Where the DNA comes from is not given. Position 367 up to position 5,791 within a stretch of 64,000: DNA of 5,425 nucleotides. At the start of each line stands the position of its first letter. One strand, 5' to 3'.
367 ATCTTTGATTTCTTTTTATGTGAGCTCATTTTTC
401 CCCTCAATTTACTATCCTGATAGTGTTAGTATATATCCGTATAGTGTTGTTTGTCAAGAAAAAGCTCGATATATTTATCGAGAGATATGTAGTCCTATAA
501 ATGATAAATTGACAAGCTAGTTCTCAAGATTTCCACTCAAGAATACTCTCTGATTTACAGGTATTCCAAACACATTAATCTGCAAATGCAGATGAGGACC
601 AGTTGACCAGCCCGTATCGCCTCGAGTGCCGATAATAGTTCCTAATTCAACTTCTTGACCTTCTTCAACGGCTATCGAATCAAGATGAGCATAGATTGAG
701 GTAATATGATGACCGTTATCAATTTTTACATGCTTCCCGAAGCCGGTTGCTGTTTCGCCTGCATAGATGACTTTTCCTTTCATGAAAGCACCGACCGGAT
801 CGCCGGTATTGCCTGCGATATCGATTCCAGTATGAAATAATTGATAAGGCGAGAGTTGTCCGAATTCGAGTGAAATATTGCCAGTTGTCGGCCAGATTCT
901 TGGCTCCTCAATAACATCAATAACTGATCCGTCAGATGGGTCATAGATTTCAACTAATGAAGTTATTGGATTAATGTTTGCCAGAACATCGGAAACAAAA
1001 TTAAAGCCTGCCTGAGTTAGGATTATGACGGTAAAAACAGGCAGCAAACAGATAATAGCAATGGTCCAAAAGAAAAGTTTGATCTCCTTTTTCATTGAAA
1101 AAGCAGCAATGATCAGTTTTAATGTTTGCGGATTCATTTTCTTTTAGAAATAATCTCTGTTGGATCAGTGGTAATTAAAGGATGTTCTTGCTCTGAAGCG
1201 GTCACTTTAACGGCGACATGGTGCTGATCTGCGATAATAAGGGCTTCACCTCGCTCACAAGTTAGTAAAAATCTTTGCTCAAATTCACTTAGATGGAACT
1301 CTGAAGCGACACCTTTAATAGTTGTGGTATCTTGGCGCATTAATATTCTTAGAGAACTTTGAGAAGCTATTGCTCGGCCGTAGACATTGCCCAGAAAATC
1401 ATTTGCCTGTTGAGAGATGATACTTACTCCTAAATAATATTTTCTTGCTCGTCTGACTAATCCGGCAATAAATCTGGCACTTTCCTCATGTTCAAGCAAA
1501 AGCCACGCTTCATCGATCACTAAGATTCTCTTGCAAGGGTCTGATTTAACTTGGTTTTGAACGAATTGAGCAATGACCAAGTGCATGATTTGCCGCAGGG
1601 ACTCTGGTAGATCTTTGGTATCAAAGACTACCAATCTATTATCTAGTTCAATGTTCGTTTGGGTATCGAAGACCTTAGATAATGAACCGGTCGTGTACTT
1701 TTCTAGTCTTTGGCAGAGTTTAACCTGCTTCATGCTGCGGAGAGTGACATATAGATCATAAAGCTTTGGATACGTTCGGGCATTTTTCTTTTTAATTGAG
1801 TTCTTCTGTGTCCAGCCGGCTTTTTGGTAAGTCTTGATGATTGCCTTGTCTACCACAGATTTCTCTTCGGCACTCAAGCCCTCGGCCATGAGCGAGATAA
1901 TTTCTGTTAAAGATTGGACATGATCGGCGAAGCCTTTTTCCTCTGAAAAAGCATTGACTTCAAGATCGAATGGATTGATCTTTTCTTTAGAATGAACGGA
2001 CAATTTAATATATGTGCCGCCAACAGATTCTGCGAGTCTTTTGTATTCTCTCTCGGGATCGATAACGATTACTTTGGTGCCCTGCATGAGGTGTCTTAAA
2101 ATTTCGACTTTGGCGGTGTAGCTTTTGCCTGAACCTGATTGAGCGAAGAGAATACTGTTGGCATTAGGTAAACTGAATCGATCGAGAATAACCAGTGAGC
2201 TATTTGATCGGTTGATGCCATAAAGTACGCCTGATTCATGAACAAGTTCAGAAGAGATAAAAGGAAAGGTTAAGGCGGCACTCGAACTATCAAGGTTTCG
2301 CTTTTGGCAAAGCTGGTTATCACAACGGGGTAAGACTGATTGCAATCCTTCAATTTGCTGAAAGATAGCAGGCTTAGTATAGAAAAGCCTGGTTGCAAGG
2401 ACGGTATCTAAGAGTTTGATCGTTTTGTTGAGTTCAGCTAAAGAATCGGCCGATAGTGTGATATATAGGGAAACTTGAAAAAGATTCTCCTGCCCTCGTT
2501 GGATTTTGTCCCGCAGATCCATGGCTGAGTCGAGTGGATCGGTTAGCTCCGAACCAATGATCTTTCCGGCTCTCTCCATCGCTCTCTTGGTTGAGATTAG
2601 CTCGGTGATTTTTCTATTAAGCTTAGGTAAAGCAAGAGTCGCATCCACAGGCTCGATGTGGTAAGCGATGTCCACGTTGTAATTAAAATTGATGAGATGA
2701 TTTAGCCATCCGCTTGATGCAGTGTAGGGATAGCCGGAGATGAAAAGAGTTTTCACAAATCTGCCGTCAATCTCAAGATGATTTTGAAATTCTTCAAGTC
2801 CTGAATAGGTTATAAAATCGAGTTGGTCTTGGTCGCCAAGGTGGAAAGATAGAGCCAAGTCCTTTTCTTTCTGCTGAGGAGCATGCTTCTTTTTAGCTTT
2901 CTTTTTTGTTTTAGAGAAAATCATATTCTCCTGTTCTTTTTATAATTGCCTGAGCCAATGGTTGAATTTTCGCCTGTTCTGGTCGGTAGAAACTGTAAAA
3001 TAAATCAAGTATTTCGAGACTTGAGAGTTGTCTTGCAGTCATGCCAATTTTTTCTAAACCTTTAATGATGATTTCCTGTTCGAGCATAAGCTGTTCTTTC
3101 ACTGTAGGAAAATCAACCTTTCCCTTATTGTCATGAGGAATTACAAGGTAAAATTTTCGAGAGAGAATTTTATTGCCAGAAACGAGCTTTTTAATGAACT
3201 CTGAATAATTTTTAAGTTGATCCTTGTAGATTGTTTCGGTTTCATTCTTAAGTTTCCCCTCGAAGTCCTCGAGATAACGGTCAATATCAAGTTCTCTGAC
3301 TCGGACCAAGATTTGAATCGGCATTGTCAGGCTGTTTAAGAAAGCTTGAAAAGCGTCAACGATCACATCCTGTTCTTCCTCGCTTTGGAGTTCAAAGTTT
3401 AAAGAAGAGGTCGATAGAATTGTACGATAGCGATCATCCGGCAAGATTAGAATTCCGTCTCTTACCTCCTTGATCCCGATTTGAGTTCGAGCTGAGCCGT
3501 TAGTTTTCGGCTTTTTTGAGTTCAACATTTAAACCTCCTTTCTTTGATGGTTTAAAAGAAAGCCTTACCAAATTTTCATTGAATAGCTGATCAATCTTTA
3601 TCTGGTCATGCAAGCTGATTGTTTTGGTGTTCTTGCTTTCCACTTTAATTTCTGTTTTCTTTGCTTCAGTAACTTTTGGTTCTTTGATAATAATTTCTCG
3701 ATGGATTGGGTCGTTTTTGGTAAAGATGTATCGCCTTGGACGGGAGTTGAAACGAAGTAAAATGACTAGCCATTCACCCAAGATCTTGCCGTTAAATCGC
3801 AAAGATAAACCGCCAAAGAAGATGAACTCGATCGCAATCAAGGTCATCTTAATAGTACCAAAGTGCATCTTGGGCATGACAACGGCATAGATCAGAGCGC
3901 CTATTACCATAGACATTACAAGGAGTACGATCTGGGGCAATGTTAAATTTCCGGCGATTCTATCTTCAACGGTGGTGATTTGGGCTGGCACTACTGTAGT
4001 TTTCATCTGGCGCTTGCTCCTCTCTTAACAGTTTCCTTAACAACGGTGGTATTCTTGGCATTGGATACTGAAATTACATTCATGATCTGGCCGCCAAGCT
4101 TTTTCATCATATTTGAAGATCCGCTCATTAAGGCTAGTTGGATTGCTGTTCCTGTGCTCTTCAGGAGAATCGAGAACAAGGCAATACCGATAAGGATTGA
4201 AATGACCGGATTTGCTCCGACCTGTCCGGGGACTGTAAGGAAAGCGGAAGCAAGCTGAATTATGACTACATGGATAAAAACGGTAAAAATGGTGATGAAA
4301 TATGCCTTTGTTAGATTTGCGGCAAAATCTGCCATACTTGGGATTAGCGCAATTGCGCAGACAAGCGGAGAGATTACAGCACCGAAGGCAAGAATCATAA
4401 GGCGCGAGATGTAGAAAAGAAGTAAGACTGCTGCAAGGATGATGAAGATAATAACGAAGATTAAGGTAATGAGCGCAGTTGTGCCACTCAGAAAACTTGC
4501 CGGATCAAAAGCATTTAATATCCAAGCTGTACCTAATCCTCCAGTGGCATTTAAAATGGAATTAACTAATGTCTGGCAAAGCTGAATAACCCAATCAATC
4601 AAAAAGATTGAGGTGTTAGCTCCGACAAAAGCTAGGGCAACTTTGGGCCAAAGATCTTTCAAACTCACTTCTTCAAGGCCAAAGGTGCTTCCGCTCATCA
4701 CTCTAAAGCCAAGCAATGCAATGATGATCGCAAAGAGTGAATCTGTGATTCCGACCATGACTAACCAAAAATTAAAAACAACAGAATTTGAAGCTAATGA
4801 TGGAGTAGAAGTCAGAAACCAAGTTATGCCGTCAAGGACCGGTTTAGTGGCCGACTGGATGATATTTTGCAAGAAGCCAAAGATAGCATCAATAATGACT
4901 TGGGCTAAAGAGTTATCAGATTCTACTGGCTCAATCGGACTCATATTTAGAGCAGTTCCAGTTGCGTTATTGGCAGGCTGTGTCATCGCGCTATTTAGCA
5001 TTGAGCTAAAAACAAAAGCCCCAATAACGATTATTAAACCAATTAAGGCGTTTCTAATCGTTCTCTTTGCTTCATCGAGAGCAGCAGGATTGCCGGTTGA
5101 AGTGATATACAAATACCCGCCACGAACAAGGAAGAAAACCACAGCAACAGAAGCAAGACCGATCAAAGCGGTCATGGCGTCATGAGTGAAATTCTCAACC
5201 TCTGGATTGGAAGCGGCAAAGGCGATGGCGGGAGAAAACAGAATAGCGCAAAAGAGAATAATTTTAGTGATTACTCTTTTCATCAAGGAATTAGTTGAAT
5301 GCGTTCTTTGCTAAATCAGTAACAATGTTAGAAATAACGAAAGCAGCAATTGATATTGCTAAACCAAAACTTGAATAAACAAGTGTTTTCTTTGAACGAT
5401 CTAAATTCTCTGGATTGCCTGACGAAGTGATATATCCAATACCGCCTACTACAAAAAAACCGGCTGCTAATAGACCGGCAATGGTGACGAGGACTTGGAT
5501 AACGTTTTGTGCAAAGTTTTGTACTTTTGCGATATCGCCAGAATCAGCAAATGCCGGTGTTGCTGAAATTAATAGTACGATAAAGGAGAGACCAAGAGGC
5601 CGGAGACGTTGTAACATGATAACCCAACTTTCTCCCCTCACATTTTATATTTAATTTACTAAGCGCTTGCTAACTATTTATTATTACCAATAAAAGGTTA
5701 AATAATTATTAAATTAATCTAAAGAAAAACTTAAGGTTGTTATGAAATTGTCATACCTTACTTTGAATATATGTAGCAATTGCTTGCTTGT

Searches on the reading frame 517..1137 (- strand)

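Call 91: search_protein_families(library=pfam, proteins=[window:517-1137:-], max_evalue=0.001)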
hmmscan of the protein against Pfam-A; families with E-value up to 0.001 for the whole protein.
window:517-1137:- (206 aa): 1 family
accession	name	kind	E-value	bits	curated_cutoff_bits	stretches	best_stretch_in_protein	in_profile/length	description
PF01551.29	Peptidase_M23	-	9.7e-29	99.9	28.7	1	101-195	2-95/96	Peptidase family M23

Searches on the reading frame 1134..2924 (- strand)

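Call 91: search_protein_families(library=pfam, proteins=[window:1134-2924:-], max_evalue=0.001)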
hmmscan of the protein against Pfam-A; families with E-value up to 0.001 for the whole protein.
window:1134-2924:- (596 aa): 4 families
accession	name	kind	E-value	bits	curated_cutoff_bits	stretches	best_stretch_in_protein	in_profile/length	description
PF19044.6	P-loop_TraG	-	7.6e-23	81.3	25.8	1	252-559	27-348/413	TraG P-loop domain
PF12846.13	AAA_10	-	2.4e-14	53.6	27.5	1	254-520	21-296/362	AAA-like domain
PF01935.23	DUF87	-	4.4e-12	47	23.2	1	259-391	28-169/220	Helicase HerA, central domain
PF03135.19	CagE_TrbE_VirB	-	0.0002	21.8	21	0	43-173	52-170/204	CagE, TrbE, VirB family, component of type IV transporter system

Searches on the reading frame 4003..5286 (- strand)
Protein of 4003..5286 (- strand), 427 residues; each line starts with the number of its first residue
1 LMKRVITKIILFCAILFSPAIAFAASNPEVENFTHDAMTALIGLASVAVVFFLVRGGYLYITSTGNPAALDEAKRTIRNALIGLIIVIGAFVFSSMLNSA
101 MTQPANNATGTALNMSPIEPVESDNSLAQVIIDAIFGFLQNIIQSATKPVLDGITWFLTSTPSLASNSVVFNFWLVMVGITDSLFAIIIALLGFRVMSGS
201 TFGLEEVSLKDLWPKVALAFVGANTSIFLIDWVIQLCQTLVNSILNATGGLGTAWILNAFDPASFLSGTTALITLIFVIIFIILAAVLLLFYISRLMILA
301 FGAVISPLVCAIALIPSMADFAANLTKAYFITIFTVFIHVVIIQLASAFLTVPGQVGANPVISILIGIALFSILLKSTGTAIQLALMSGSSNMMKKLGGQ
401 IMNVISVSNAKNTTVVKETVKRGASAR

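Call 91: search_protein_families(library=pfam, proteins=[window:4003-5286:-], max_evalue=0.001)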
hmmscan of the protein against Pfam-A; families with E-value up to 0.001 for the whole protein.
window:4003-5286:- (427 aa): 2 families
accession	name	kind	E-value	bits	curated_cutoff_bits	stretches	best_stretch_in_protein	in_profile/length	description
PF18895.5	T4SS_pilin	-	1.6e-06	28.5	26.6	1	32-95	7-69/71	Type IV secretion system pilin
PF19597.4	TrbL_4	-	0.00063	19.6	27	1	130-406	7-269/276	Conjugal transfer protein TrbL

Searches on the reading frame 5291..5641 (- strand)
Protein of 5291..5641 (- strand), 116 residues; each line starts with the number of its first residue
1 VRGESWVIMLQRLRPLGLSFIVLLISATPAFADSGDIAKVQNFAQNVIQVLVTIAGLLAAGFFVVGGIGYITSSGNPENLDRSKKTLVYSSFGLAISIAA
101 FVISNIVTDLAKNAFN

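Call 91: search_protein_families(library=pfam, proteins=[window:5291-5641:-], max_evalue=0.001)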
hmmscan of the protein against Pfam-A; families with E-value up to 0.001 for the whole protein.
window:5291-5641:- (116 aa): 2 families
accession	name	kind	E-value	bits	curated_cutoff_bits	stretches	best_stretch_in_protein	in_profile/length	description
PF18895.5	T4SS_pilin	-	2e-09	37.9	26.6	1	40-107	5-71/71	Type IV secretion system pilin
PF04956.18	TrbC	-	2.3e-09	37.8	27.9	1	12-100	10-91/98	TrbC/VIRB2 pilin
